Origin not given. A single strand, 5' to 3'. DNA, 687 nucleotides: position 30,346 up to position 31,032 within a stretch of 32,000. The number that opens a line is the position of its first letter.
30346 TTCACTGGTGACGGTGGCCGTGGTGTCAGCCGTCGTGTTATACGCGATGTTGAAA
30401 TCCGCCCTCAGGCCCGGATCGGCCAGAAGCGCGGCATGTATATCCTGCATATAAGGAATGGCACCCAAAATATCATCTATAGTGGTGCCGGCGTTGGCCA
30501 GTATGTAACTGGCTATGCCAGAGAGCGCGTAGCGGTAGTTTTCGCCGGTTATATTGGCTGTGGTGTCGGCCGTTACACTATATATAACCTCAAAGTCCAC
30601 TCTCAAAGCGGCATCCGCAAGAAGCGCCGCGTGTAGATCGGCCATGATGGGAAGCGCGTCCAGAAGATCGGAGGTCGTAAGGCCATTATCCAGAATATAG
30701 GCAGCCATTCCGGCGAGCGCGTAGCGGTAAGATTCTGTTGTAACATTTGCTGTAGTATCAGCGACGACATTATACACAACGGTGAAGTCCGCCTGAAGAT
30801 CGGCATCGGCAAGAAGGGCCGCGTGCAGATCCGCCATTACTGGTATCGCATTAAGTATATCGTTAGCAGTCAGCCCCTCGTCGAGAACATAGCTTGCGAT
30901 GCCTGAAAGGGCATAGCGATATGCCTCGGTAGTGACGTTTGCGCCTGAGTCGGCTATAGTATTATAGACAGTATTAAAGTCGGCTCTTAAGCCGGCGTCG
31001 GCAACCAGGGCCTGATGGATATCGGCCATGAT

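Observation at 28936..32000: Class A: a ~65-aa tandem repeat with two sub-types and a decay gradient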

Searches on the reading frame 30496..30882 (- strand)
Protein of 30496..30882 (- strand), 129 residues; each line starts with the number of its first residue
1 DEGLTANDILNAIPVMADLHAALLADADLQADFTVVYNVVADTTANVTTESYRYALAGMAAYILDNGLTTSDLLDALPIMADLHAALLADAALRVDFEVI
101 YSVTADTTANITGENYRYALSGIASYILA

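Call 50: predict_structure(alignment_id=A4)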
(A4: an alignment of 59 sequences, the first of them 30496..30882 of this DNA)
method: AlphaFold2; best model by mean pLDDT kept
length: 129 residues; sequences in the alignment: 59
mean_pLDDT: 96.6   pTM: 0.88
mean pLDDT of the five models: 96.6, 96.5, 96.0, 96.0, 95.4
residues with pLDDT >= 90: 125; 70-90: 2; 50-70: 2; < 50: 0
segments of 3 or more residues with pLDDT < 50: none
pLDDT, mean of each block of 10 residues (from residue 1): 85 98 98 98 96 97 96 98 99 98 98 98 96
secondary structure, 60 per line:
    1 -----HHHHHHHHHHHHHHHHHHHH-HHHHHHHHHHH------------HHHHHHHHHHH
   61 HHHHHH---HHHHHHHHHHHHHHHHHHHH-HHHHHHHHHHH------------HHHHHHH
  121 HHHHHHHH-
elements in order: H6-25 H27-37 H50-66 H70-89 H91-101 H114-128

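Call 53: fold_search(model_id=the predicted structure, library=pdb)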
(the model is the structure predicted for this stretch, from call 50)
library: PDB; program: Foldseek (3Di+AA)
matches with E <= 10: 57; with E <= 0.001: 0
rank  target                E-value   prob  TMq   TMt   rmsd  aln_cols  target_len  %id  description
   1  1y10_D                1.4e+00  0.10  0.25  0.12  14.4       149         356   13  Mycobacterial adenylyl cyclase Rv1264, holoenzyme, inhibited state (released 2005-05-24)
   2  1f5p_A                2.1e+00  0.09  0.25  0.23  14.4       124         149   14  2.9 ANGSTROM CRYSTAL STRUCTURE OF LAMPREY HEMOGLOBIN THAT HAS BEEN EXPOSED TO CARBON MONOXIDE. (released 2000-06-28)
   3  6qs0_MODEL_1_A        2.6e+00  0.11  0.24  0.25  13.4       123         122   11  NMR structure of BB_A03, Borrelia burgdorferi outer surface lipoprotein (released 2020-03-18)
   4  6tnn_I                2.9e+00  0.08  0.20  0.19   8.6        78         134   24  Mini-RNase III (Mini-III) bound to 50S ribosome with precursor 23S rRNA (released 2020-09-30)
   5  1y10_C                2.9e+00  0.08  0.25  0.12  11.4       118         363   14  Mycobacterial adenylyl cyclase Rv1264, holoenzyme, inhibited state (released 2005-05-24)
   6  1y10_A                3.3e+00  0.06  0.25  0.12  14.4       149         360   13  Mycobacterial adenylyl cyclase Rv1264, holoenzyme, inhibited state (released 2005-05-24)
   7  1tlv                  3.9e+00  0.06  0.21  0.15  13.0       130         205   12  Structure of the native and inactive LicT PRD from B. subtilis (released 2005-02-08)
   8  9mpq_C                4.1e+00  0.10  0.25  0.05  17.3        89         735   15  Cryo-EM structure of VCP (consensus) (released 2025-10-15)
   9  9mpq_B                4.3e+00  0.18  0.32  0.07   8.1        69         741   16  Cryo-EM structure of VCP (consensus) (released 2025-10-15)
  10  3dht_A                4.3e+00  0.02  0.16  0.16  16.9       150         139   15  The Crystal Structure Determination of Rat (rattus norvegicus) Hemoglobin (released 2009-06-30)
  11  9mps_A                4.8e+00  0.15  0.31  0.16   7.4        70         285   13  Cryo-EM structure of VCPIP1 VCPID bound to VCP D2 domain dimer (with extra D2 domain) (released 2025-10-15)
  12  4qyz_F                5.1e+00  0.07  0.19  0.09  10.8        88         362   12  Crystal structure of a CRISPR RNA-guided surveillance complex, Cascade, bound to a ssDNA target (released 2014-09-03)
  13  1b0b                  5.1e+00  0.05  0.26  0.24  15.2       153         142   14  HEMOGLOBIN I FROM THE CLAM LUCINA PECTINATA, CYANIDE COMPLEX AT 100 KELVIN (released 2000-02-18)
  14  4hnu_A                5.1e+00  0.05  0.21  0.04  11.3       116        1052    8  crystal structure of K442E mutant of S. aureus Pyruvate carboxylase (released 2013-01-16)
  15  1uc3_A                5.3e+00  0.07  0.31  0.27  13.9       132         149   15  Crystal Structure of hemoglobin I from river lamprey (released 2003-04-29)
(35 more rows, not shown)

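Call 57: fold_search(model_id=the predicted structure, library=viral)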
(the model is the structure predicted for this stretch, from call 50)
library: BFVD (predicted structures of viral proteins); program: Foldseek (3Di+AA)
matches with E <= 10: 56; with E <= 0.001: 0
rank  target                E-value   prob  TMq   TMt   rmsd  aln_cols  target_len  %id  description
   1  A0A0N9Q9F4            1.1e+00  0.09  0.21  0.19  13.5       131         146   12  Uncharacterized protein [Chrysochromulina ericina virus CeV-01B]
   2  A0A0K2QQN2            1.8e+00  0.06  0.21  0.16  18.5       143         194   14  Uncharacterized protein [Ralstonia phage RSF1]
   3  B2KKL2                2.4e+00  0.11  0.30  0.23   9.4       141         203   17  Nucleoprotein (Fragment) [Gouleako virus]
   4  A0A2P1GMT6            3.4e+00  0.04  0.19  0.08  13.7       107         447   15  Putative nucleoprotein [Wenling fish chuvirus-like virus]
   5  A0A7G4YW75            3.6e+00  0.04  0.21  0.13  15.9       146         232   10  (no name in the UniProt tables at hand)
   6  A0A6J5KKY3            3.8e+00  0.03  0.17  0.16  12.9       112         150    9  Uncharacterized protein [uncultured Caudovirales phage]
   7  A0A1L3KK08            3.8e+00  0.02  0.15  0.11  18.5       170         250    8  (no name in the UniProt tables at hand)
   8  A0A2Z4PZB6            4.2e+00  0.03  0.19  0.18  18.5       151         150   12  (no name in the UniProt tables at hand)
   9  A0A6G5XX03            4.4e+00  0.09  0.33  0.14  12.0       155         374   11  (no name in the UniProt tables at hand)
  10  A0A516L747            4.7e+00  0.06  0.25  0.15  17.2       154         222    7  (no name in the UniProt tables at hand)
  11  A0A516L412            4.7e+00  0.04  0.19  0.20  12.9       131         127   12  (no name in the UniProt tables at hand)
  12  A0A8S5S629            4.7e+00  0.02  0.16  0.06  16.2       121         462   13  Uncharacterized protein [Podoviridae sp. ctsUe5]
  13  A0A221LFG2            4.9e+00  0.02  0.18  0.04  21.0       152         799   15  Uncharacterized protein (Fragment) [Caledonia beadlet anemone sobemo-like virus 1]
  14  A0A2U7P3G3            5.2e+00  0.04  0.23  0.22  18.1       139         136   15  (no name in the UniProt tables at hand)
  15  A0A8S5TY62            5.5e+00  0.06  0.20  0.27   7.9        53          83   17  Uncharacterized protein [Phage sp. ctHEp8]
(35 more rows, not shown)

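Call 58: search_protein_families(library=pfam, alignment_id=A4, max_evalue=1)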
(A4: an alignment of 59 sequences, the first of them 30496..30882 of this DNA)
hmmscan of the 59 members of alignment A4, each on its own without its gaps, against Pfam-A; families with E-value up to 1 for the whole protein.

A. member 1, window:30496-30882:- (129 aa): 3 families
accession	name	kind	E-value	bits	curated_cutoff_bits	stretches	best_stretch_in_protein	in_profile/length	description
PF20347.3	DUF6642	-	8.1e-06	26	27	2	80-125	47-92/182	Family of unknown function (DUF6642)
PF24712.1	YxiG_2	-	0.038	14.3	27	0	95-119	27-51/156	YxiG-like protein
PF10145.14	PhageMin_Tail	-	0.1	12.9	33.2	0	55-91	17-54/201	Phage-related minor tail protein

B. families by the number of members that match (of 59 scanned): 56 families (the first 25 are shown)
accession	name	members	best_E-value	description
PF20347.3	DUF6642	2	8.1e-06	Family of unknown function (DUF6642)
PF15946.10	DUF4754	2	0.00032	Domain of unknown function (DUF4754)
PF17396.8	DUF1611_N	2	0.0074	Domain of unknown function (DUF1611_N) Rossmann-like domain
PF16320.10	Ribosomal_L12_N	2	0.017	Ribosomal protein L7/L12 dimerisation domain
PF07647.24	SAM_2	2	0.018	SAM domain (Sterile alpha motif)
PF23809.1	Phage_holin_9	2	0.027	Bacteriophage holin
PF08638.16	Med14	2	0.028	Mediator complex subunit MED14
PF01374.23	Glyco_hydro_46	2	0.029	Glycosyl hydrolase family 46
PF11254.13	DUF3053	2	0.045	Protein of unknown function (DUF3053)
PF11890.14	DUF3410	1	0.0016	Domain of unknown function (DUF3410)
PF12173.13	BacteriocIIc_cy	1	0.0021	Bacteriocin class IIc cyclic gassericin A-like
PF21037.2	CCDC138_cc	1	0.0025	Coiled-coil-domain-containing protein 138, coiled-coil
PF14560.12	Ubiquitin_2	1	0.004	Ubiquitin-like domain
PF12378.14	P1_N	1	0.0066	Mycoplasma adhesin P1, N-terminal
PF24480.1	TPGS1_C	1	0.0081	Tubulin polyglutamylase complex subunit 1-like, C-terminal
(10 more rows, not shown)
